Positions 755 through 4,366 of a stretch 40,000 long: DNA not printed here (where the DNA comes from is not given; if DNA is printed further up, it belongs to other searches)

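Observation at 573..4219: Stand-alone helicase-nuclease fusion (1104 aa) with a small upstream partner ORF: candidate second defence system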

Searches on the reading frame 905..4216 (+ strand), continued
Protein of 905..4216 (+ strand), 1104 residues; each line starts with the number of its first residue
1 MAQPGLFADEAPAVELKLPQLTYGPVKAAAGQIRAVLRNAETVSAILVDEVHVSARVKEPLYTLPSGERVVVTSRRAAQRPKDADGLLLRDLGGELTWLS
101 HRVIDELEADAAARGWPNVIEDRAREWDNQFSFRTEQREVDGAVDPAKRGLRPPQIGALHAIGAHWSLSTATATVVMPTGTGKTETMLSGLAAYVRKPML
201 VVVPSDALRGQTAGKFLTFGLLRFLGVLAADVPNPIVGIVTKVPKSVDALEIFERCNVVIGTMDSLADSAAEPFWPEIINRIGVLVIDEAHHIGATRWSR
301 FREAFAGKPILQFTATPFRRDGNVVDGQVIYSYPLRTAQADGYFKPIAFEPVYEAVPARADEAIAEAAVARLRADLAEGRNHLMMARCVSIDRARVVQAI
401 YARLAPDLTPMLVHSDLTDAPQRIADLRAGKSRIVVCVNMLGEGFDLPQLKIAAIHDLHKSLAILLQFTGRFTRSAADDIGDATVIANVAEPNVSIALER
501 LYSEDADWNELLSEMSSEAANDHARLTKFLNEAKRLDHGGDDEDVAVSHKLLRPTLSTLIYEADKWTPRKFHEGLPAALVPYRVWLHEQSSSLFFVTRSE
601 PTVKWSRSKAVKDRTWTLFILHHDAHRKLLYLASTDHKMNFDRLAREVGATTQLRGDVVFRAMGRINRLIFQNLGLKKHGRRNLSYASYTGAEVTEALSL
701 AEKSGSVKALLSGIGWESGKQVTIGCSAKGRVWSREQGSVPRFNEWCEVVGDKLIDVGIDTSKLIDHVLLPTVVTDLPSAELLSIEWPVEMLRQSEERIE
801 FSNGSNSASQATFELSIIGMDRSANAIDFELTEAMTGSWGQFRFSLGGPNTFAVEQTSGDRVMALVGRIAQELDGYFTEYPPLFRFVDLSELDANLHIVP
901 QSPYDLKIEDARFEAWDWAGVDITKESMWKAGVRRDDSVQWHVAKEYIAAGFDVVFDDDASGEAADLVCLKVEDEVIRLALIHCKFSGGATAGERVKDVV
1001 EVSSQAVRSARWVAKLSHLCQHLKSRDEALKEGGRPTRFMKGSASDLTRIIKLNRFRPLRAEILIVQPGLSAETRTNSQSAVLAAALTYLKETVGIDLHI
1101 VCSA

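Call 49: get_annotated_region(hit=H21, flank=8000)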
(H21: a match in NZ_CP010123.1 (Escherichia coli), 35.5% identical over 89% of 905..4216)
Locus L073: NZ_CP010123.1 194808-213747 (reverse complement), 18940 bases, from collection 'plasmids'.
description: Escherichia coli strain C5 plasmid A, complete sequence
organism: Escherichia coli (NCBI taxid 562)
taxonomy: Bacteria; Pseudomonadota; Gammaproteobacteria; Enterobacterales; Enterobacteriaceae; Escherichia; Escherichia coli
host: -; source: cow; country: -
typing (MOB-suite, as given by PLSDB): conjugative; replicon IncFIB,IncFIC,IncI-gamma/K1; relaxase MOBF; mating-pair formation MPF_F
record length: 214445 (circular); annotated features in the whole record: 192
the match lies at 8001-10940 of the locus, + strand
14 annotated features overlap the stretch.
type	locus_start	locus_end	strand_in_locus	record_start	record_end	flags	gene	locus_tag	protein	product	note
CDS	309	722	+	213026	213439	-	-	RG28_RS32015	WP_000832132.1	hypothetical protein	-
CDS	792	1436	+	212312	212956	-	-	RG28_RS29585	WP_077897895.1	polymorphic toxin type 25 domain-containing protein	-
CDS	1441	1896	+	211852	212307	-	-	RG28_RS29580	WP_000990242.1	hypothetical protein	-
CDS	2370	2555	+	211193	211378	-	-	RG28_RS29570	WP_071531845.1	CPCC family cysteine-rich protein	-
CDS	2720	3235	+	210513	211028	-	-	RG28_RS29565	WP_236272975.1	hypothetical protein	-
CDS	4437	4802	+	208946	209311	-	cdiI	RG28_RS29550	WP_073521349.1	ribonuclease toxin immunity protein CdiI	-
CDS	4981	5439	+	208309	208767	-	tnpA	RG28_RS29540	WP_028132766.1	IS200/IS605 family transposase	-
CDS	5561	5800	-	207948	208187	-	-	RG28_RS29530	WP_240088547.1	type I toxin-antitoxin system SymE family toxin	-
CDS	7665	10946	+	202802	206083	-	-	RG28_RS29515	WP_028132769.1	DEAD/DEAH box helicase family protein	-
CDS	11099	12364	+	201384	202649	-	-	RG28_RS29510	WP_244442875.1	hypothetical protein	-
CDS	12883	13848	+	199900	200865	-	-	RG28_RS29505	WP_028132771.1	5'-nucleotidase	-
CDS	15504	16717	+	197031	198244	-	-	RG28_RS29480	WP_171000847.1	IS3 family transposase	-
CDS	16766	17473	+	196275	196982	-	-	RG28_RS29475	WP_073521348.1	outer membrane beta-barrel protein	-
CDS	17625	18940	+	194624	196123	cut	-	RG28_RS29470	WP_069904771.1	phosphoethanolamine transferase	-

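Call 50: get_annotated_region(hit=H13, flank=8000)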
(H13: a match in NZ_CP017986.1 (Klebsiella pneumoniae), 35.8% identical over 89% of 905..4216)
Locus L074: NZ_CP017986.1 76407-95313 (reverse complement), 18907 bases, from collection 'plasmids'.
description: Klebsiella pneumoniae strain 825795-1 plasmid unnamed1, complete sequence
organism: Klebsiella pneumoniae (NCBI taxid 573)
taxonomy: Bacteria; Pseudomonadota; Gammaproteobacteria; Enterobacterales; Enterobacteriaceae; Klebsiella; Klebsiella pneumoniae
host: -; source: Homo sapiens,anal swab; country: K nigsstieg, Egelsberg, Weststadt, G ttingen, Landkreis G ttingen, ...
typing (MOB-suite, as given by PLSDB): conjugative; replicon IncFIB,IncHI1B; relaxase MOBH; mating-pair formation MPF_F
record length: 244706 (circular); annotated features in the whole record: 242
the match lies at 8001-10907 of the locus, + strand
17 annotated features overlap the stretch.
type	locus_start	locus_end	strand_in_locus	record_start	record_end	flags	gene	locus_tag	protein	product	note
CDS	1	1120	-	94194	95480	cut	eno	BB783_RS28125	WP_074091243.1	phosphopyruvate hydratase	GO:0006096 - glycolytic process [Evidence IEA]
CDS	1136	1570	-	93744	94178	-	-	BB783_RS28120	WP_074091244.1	universal stress protein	-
CDS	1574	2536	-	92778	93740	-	-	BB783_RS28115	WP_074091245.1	DHHA2 domain-containing protein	-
CDS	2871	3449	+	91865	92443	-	-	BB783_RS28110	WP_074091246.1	undecaprenyl-diphosphatase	-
CDS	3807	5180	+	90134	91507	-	-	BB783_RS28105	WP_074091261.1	voltage-gated chloride channel family protein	-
CDS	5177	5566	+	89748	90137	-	-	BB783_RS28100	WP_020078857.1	DUF190 domain-containing protein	-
CDS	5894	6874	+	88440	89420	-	-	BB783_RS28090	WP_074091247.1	IS5-like element ISKpn26 family transposase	GO:0006313 - DNA transposition [Evidence IEA]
CDS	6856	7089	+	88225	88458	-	-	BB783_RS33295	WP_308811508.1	hypothetical protein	-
CDS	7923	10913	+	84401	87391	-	-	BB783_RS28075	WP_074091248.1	DEAD/DEAH box helicase family protein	-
CDS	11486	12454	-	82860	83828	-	-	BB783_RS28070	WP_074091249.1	IS5 family transposase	-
CDS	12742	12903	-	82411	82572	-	-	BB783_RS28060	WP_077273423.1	AbrB/MazE/SpoVT family DNA-binding domain-containing protein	-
CDS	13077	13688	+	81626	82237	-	-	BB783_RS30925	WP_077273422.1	hypothetical protein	-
CDS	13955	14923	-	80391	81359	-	-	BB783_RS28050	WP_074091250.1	IS5 family transposase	-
CDS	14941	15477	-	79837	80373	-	-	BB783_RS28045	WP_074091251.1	hypothetical protein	-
CDS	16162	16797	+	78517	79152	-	-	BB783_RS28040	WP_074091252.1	hypothetical protein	-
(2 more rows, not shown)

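Call 55: search_protein_families(library=pfam, alignment_id=A5, max_evalue=0.00001)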
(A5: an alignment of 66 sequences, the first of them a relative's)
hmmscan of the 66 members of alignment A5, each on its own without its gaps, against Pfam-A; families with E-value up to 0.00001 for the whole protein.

A. member 1, L001:3743-4390:- (216 aa): 0 families

B. families by the number of members that match (of 66 scanned): 57 families (the first 25 are shown)
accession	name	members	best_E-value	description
PF00589.27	Phage_integrase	5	3.1e-33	Phage integrase family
PF02534.20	T4SS-DNA_transf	2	5.3e-92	Type IV secretory system Conjugative DNA transfer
PF10412.15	TrwB_AAD_bind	2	3e-91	Type IV secretion-system coupling protein DNA-binding domain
PF09994.14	T6SS_Tle1-like_cat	2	1.4e-75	T6SS, Phospholipase effector Tle1-like, catalytic domain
PF08751.17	TrwC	2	1.3e-72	TrwC relaxase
PF13604.12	AAA_30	2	8.2e-45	AAA domain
PF04471.18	Mrr_cat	2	3.8e-28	Restriction endonuclease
PF12696.13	TraG-D_C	2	1e-27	TraM recognition site of TraD and TraG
PF00239.26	Resolvase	2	5.1e-21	Resolvase, N terminal domain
PF00271.37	Helicase_C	2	1.7e-16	Helicase conserved C-terminal domain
PF04851.21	ResIII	2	6.6e-16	Type III restriction enzyme, res subunit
PF07508.19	Recombinase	2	1.6e-15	Recombinase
PF13245.12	AAA_19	2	1.2e-11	AAA domain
PF00270.35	DEAD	2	3.2e-11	DEAD/DEAH box helicase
PF02899.23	Phage_int_SAM_1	2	1.2e-09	Phage integrase, N-terminal SAM-like domain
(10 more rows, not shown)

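Call 56: search_protein_families(library=padloc, alignment_id=A5, max_evalue=1e-10)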
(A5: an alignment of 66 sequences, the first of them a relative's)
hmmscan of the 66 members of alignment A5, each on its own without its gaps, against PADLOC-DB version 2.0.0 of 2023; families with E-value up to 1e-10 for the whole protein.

A. member 1, L001:3743-4390:- (216 aa): 0 families

B. families by the number of members that match (of 66 scanned): 111 families (the first 25 are shown)
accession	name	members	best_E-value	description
PDLC03830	ZacC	2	0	-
PDLC02621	DrmD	2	1.3e-82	DrmD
PDLC04556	PDC-M27C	2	1.1e-23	-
PDLC00631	ZorD1|ZorD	2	5e-20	"SWI2/SNF2 helicase, Mrr-like nuclease"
PDLC01734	typeIV_RecD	2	2.1e-19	RecD_0_IVD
PDLC01148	RecD_like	2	5.1e-14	RecD/Tra ATPase fused to N-terminal HHH domain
PDLC05064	PDC-S68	2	3.8e-13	-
PDLC03971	TmtA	1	0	-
PDLC02634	DrmD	1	0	DrmD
PDLC04986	PDC-S28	1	6.7e-304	-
PDLC03226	MTase_II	1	2.1e-193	Type II methyltransferase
PDLC03829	ZacB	1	2.1e-166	-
PDLC03297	MTase_II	1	1.7e-124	Type II methyltransferase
PDLC00801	Cyclase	1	2.1e-124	oligonucleotide-cyclase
PDLC04987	PDC-S28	1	9.9e-119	-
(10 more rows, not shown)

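Call 69: find_encoding_contigs(protein=P0002, flank=8000, max_places=2)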
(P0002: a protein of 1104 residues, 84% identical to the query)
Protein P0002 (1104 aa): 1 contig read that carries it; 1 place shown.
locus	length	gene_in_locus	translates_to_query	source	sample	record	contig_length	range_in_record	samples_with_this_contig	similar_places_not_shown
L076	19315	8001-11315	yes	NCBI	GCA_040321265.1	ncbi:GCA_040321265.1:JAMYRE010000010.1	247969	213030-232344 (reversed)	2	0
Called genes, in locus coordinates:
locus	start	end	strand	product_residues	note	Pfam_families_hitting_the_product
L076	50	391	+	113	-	PF09917:DUF2147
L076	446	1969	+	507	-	PF00239:Resolvase, PF07508:Recombinase, PF13408:Zn_ribbon_recom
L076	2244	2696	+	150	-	-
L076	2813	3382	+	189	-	PF13384:HTH_23 (faint), PF13518:HTH_28 (faint), PF04545:Sigma70_r4 (faint), PF12728:HTH_17 (faint), PF12802:MarR_2 (weak), PF13412:HTH_24 (weak)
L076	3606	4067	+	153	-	-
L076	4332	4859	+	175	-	-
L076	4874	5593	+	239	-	-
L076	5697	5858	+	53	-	-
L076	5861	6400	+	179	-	-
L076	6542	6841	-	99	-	-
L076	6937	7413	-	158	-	-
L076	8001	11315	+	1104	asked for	PF00270:DEAD, PF04851:ResIII, PF00271:Helicase_C (weak)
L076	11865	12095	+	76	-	-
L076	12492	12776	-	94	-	-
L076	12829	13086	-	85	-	PF06169:DUF982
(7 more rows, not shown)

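Call 70: find_encoding_contigs(protein=P0003, flank=8000, max_places=2)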
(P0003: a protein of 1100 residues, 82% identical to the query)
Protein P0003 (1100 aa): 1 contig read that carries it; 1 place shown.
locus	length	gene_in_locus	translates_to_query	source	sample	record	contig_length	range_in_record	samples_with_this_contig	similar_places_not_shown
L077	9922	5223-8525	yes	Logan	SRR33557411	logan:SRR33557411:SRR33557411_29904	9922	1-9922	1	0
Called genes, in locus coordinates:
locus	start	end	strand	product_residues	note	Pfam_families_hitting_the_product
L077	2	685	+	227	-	?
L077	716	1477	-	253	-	PF09339:HTH_IclR, PF01614:IclR_C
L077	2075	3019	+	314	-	PF19459:DUF5996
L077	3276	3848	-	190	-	-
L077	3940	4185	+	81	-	-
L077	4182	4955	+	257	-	-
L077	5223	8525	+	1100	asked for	PF00270:DEAD, PF04851:ResIII, PF00271:Helicase_C (weak)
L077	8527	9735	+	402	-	PF04471:Mrr_cat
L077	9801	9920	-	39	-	?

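Call 72: search_protein_families(library=phrogs, proteins=[window:905-4216:+], max_evalue=0.1)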
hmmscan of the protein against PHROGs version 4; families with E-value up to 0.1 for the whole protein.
window:905-4216:+ (1104 aa): 4 families
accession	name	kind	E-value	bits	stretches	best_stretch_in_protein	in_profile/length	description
phrog_16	-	DNA, RNA and nucleotide metabolism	1.7e-39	136.8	1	144-509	262-613/986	DNA helicase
phrog_27849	-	unknown function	0.0002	20.7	1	414-461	477-526/664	-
phrog_16694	-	unknown function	0.001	18.1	0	151-218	275-346/1010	-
phrog_6819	-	DNA, RNA and nucleotide metabolism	0.0064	16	1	173-294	39-147/645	Holliday junction branch migration helicase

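Call 87: search_protein_families(library=pfam, proteins=[L081:15435-16697:+, L077:8527-9732:+], max_evalue=0.01)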
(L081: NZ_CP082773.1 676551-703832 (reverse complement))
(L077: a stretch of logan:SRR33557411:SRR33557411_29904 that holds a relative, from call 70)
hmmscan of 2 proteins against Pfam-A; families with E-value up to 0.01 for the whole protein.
L081:15435-16697:+ (421 aa): 0 families

L077:8527-9732:+ (402 aa): 2 families
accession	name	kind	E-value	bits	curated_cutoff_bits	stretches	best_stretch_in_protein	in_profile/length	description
PF04471.18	Mrr_cat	-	2e-22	79.9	21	1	152-273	1-115/115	Restriction endonuclease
PF22722.2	NA-iREase1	-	0.00021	21.7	27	1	160-250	1-89/106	NACHT-associated inactive Restriction Endonuclease 1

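Call 90: search_protein_families(library=padloc, alignment_id=A7, max_evalue=1e-10)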
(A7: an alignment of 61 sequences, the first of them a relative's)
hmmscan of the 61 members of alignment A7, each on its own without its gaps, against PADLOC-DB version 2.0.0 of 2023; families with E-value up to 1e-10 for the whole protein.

A. member 1, L028:3700-6693:- (998 aa): 2 families
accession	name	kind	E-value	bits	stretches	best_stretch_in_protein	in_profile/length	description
PDLC03647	REase_III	-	3.8e-302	1003.1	1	1-992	1-976/989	Type III restriction enzyme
PDLC03649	REase_III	-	6.1e-91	303.7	1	1-986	3-947/973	Type III restriction enzyme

B. families by the number of members that match (of 61 scanned): 297 families (the first 25 are shown)
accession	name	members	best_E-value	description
PDLC00292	PtuA1|PtuA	3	2.3e-66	AAA ATPase domain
PDLC00271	PtuA1|PtuA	3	5.8e-48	AAA ATPase domain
PDLC00278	PtuA1|PtuA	3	2.2e-40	AAA ATPase domain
PDLC00267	PtuA1|PtuA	3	3.7e-33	AAA ATPase domain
PDLC02980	AriA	3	3.1e-25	-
PDLC02979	AriA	3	8e-23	-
PDLC00099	GajA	3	8e-23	AAA ATPase domain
PDLC00096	GajA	3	1e-22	AAA ATPase domain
PDLC00083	GajA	3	1.1e-22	AAA ATPase domain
PDLC00091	GajA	3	1.3e-22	AAA ATPase domain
PDLC00080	GajA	3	4.7e-22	AAA ATPase domain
PDLC00069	GajA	3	2.4e-20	AAA ATPase domain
PDLC00104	GajB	2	1.1e-223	UrvD helicase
PDLC04734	PDC-M62A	2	8.7e-123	-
PDLC00295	PtuA1|PtuA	2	3.6e-108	AAA ATPase domain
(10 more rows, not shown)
